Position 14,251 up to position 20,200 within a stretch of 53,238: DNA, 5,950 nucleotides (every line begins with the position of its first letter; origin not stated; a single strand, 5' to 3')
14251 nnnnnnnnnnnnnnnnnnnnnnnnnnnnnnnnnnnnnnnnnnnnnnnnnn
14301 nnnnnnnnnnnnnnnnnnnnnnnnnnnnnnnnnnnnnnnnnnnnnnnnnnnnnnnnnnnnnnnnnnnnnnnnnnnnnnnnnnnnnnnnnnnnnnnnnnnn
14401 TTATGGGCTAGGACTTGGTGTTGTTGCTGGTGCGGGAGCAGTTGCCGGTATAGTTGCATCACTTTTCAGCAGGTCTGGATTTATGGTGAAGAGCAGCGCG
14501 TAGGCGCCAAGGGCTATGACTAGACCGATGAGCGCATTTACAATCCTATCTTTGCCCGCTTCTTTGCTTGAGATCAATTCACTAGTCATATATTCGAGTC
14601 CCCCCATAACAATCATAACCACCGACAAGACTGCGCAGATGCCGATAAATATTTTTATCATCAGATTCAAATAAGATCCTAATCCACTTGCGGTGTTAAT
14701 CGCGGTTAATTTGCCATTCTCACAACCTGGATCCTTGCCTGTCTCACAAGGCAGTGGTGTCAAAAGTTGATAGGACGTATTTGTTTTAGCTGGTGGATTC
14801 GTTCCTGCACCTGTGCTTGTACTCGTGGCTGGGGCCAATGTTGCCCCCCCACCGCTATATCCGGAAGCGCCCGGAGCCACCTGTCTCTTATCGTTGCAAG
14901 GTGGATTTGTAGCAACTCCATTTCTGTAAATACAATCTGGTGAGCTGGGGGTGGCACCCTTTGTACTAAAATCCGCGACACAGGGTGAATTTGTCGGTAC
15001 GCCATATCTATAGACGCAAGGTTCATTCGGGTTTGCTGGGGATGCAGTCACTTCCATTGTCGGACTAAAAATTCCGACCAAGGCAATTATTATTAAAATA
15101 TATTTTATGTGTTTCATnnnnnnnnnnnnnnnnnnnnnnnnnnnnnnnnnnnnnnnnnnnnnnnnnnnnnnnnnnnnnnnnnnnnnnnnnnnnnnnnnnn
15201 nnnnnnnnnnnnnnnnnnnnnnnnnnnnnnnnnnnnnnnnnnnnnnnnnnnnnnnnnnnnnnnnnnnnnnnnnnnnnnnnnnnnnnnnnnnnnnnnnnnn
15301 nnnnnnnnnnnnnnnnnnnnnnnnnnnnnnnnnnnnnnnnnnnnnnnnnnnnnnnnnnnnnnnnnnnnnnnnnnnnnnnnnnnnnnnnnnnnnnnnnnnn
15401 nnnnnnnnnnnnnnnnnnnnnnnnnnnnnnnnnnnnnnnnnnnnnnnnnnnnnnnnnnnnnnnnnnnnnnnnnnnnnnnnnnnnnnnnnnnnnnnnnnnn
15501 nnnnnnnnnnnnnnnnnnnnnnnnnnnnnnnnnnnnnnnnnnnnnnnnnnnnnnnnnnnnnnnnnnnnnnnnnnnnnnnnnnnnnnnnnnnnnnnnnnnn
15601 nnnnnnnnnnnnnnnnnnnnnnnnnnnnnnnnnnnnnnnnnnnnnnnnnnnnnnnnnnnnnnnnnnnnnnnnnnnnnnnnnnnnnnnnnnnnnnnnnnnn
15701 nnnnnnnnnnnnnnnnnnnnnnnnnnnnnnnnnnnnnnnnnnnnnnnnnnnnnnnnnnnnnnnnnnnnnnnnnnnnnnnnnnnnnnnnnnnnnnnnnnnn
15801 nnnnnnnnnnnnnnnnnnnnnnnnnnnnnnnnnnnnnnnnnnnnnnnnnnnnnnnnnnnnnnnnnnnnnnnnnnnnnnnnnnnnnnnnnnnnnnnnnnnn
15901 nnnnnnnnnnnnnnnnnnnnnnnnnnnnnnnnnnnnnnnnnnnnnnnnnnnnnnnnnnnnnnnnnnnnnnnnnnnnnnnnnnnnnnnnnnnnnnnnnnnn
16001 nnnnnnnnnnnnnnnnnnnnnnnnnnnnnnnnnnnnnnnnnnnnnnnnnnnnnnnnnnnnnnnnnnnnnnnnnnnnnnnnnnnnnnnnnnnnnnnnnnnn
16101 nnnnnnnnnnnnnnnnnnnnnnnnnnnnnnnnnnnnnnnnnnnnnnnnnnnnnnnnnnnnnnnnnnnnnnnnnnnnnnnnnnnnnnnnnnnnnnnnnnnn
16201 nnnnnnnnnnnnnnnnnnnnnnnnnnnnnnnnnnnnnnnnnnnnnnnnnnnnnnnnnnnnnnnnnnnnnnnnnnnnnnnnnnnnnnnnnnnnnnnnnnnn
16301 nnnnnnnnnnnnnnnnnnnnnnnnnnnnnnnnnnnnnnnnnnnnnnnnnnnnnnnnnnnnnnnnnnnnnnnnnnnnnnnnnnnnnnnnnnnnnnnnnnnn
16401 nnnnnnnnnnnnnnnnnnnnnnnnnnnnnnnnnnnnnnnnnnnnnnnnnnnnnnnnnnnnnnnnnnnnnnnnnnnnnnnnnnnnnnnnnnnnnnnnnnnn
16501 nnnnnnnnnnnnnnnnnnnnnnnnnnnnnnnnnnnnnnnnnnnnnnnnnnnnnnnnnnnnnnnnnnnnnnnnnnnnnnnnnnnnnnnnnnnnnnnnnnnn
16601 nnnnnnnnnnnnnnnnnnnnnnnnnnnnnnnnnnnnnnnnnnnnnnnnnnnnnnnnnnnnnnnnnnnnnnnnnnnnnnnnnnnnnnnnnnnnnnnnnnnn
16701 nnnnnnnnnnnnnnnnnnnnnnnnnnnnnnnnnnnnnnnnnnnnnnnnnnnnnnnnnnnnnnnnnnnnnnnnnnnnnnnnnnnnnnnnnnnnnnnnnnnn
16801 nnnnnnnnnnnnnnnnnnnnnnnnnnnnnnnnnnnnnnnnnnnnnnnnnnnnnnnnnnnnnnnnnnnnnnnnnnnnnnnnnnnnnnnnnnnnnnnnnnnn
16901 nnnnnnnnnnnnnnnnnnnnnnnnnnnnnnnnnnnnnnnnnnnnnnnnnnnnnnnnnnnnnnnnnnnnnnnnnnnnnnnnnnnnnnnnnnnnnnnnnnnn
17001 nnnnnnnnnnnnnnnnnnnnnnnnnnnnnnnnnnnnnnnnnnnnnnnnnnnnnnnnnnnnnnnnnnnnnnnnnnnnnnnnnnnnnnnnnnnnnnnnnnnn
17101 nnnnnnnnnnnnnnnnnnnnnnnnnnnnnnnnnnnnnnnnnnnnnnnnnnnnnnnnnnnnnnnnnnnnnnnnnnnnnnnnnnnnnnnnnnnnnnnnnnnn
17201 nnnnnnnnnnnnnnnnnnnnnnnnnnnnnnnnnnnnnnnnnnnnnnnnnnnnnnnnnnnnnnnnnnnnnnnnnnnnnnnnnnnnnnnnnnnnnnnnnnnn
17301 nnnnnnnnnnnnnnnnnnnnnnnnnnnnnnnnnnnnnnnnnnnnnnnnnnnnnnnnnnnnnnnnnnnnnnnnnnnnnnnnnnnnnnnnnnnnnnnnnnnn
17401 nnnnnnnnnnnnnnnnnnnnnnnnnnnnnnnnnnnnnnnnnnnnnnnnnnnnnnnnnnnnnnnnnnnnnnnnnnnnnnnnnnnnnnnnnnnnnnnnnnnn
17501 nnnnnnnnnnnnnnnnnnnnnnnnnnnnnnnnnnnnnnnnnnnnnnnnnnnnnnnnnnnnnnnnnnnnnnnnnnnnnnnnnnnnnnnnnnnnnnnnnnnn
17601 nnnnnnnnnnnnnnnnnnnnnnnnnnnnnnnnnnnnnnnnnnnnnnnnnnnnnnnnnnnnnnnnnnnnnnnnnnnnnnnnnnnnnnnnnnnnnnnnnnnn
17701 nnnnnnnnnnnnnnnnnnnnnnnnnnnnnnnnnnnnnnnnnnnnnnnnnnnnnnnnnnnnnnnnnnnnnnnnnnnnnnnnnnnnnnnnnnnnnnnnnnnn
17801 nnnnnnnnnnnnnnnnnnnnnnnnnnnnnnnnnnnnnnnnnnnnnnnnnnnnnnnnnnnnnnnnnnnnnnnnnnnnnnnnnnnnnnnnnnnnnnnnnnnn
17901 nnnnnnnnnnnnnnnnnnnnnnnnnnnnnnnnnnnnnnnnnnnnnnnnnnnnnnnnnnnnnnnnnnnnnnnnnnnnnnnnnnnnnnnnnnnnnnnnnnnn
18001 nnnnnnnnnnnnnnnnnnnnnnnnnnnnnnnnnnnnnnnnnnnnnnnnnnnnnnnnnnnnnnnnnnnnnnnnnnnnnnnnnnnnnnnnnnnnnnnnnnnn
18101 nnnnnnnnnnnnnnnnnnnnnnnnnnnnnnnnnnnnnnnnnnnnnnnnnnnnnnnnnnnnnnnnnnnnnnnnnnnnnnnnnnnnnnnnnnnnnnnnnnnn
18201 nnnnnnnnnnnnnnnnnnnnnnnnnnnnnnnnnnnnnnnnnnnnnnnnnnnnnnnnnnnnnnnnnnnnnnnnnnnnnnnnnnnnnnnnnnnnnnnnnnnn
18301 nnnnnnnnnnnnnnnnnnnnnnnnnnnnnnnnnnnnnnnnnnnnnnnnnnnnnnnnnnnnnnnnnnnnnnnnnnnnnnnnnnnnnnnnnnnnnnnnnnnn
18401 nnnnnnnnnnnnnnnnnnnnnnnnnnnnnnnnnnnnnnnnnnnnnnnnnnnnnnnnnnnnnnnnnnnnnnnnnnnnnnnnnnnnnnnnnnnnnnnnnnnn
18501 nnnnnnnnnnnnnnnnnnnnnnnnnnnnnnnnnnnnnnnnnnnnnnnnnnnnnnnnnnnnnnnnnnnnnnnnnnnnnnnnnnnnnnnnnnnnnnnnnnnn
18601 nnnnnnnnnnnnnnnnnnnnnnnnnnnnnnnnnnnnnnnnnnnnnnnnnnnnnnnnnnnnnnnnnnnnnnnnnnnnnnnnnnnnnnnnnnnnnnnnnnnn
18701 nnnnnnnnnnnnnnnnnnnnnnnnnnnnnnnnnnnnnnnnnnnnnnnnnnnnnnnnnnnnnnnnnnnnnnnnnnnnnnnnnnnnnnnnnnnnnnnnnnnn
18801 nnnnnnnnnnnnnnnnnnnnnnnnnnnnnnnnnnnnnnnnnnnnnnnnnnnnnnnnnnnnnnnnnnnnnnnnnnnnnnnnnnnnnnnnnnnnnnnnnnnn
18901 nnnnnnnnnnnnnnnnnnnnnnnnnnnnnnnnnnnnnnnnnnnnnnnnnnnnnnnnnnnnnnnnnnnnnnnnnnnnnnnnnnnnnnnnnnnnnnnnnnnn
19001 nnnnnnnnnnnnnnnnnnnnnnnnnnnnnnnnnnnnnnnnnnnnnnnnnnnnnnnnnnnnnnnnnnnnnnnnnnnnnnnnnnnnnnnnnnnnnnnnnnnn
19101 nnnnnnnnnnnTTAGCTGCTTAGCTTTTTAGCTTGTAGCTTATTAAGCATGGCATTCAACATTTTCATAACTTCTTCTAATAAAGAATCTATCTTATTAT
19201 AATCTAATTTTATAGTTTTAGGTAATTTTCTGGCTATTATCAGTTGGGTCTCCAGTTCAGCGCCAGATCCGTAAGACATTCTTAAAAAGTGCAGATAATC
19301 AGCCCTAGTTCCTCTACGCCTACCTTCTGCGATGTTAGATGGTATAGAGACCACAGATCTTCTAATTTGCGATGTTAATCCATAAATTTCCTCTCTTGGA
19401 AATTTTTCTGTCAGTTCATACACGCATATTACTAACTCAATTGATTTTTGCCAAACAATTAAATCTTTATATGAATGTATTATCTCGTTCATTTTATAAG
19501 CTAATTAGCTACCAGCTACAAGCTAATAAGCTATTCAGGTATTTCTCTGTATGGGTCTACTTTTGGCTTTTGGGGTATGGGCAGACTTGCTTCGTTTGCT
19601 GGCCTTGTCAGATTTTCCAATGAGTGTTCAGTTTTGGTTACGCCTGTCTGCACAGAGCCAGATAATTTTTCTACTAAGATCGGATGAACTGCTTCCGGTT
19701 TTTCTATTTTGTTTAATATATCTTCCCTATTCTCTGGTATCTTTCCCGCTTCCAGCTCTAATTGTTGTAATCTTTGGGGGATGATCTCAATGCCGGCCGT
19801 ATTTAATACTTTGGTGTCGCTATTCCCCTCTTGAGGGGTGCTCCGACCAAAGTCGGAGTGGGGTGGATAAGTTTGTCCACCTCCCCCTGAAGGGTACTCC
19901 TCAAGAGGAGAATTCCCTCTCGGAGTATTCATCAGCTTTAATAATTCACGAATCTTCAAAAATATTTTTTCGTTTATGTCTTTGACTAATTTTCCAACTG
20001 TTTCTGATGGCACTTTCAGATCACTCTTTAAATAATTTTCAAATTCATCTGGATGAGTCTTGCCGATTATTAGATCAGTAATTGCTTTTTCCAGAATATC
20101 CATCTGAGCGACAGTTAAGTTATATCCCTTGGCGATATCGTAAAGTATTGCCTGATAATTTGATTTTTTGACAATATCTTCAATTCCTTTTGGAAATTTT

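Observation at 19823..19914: MITE/RPE-like palindromic element present in two copies, both inserted in frame in protein-coding genes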

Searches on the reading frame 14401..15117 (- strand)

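Call 53: search_protein_families(library=pfam, proteins=[window:14401-15117:-], max_evalue=0.01)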
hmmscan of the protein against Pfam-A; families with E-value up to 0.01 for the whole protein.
window:14401-15117:- (238 aa): 1 family
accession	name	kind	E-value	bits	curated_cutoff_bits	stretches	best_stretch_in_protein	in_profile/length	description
PF18895.5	T4SS_pilin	-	0.00019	21.9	26.6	1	155-205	14-64/71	Type IV secretion system pilin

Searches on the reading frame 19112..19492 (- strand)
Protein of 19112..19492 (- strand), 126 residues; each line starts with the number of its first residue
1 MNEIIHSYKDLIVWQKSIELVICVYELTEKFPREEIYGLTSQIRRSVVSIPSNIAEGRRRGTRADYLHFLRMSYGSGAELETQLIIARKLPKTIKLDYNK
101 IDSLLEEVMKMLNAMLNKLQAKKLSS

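Call 53: search_protein_families(library=pfam, proteins=[window:19112-19492:-], max_evalue=0.01)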
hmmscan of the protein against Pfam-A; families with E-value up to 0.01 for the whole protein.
window:19112-19492:- (126 aa): 2 families
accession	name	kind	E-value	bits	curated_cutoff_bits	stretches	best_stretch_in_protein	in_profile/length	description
PF05635.17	23S_rRNA_IVP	-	5.6e-37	126.7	33.8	1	9-114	1-106/106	23S rRNA-intervening sequence protein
PF22296.2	bAvd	-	1.4e-05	26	40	1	11-118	1-106/107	bAvd-like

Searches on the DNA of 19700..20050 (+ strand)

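Call 9: search_rna_families(source=window, start=19700, end=20050, threshold=evalue, max_evalue=10)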
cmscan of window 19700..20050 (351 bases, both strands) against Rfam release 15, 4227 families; matches with E-value up to 10: 5.
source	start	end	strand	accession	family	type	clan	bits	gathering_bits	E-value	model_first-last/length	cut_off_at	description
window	19821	19896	-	RF02944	c4-2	Gene; sRNA;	CL00128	18.8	41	0.29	1-79/79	no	c4-2 RNA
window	19801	19859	-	RF03535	TEG147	Cis-reg;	-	16.9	56.1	1.3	1-60/60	no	Staphylococcus aureus small RNA TEG147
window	19918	19991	+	RF01561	DdR11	Gene; snRNA; snoRNA; CD-box;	-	13.1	65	5.6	1-76/76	no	Dictyostelium snoRNA DdR11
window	19836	19914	+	RF02186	ST7-OT3_4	Gene; lncRNA;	-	13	80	0.82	1-73/73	no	ST7 overlapping transcript 3 conserved region 4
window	19880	19939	-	RF01310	sR7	Gene; snRNA; snoRNA; CD-box;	-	10.5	37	6.1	1-57/57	no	Small nucleolar RNA sR7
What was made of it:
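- On Curated structured RNA family (Rfam 15): The best hit on the element scores 18.8 bits against a gathering score of 41 (call 9).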

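Call 108: search_dna_similar(query=window:19815-19920:+, collection=plasmids, mode=distant, max_evalue=0.001, max_rows=5)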
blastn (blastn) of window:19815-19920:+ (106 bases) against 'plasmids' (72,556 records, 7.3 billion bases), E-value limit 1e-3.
No match.

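Call 109: search_dna_similar(query=window:19815-19920:+, collection=phages, mode=distant, max_evalue=0.001, max_rows=5)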
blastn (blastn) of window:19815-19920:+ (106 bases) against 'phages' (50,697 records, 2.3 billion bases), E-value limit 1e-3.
No match.
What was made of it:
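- Tried and rejected: There is no match in the plasmid or phage collections (calls 108, 109).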
